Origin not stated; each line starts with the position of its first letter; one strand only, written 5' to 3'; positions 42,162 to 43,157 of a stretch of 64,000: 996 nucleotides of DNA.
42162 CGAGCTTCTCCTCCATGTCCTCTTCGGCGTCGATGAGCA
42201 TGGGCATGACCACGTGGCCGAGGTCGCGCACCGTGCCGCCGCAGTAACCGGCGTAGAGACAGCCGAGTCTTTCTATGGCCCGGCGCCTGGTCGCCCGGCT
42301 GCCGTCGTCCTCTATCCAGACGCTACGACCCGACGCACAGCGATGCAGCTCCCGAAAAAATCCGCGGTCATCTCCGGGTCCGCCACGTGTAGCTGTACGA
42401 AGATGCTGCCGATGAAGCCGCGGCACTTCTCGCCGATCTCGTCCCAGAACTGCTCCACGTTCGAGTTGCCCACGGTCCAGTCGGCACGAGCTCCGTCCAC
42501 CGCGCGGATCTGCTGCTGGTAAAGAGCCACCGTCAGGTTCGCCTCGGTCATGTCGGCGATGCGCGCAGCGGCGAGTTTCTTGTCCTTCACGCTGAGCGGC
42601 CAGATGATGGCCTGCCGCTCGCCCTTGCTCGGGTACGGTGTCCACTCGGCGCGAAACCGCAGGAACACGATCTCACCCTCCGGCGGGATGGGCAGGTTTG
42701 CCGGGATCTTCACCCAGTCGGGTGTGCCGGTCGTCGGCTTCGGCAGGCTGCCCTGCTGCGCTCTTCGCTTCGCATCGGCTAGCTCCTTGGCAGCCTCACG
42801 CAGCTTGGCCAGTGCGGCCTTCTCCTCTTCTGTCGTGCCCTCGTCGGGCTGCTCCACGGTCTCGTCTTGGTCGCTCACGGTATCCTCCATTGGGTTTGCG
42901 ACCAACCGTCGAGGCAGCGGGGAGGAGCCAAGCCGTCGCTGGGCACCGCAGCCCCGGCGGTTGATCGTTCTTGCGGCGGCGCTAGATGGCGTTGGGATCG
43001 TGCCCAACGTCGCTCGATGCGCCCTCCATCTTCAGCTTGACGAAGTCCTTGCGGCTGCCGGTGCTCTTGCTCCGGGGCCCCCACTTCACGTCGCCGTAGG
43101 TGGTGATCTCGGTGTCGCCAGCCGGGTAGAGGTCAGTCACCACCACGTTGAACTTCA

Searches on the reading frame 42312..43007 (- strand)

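Call 7: search_protein_families(library=phrogs, proteins=[window:42312-43007:-], max_evalue=0.001)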
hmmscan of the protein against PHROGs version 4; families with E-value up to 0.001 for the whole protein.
window:42312-43007:- (231 aa): 0 families

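Call 8: search_protein_families(library=pfam, proteins=[window:42312-43007:-], max_evalue=0.01)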
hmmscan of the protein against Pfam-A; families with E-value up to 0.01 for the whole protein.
window:42312-43007:- (231 aa): 0 families

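Call 44: search_protein_families(library=pfam, proteins=[window:42312-43007:-], max_evalue=1)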
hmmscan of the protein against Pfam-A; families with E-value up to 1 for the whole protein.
window:42312-43007:- (231 aa): 3 families
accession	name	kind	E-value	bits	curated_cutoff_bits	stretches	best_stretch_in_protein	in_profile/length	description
PF05893.19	LuxC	-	0.022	14.1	21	1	130-184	260-313/401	Acyl-CoA reductase (LuxC)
PF09072.15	TMA7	-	0.071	14.3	27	1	58-86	20-48/62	Translation machinery associated TMA7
PF07564.17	DUF1542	-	0.27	11.7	24.3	1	41-76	10-45/77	Domain of Unknown Function (DUF1542)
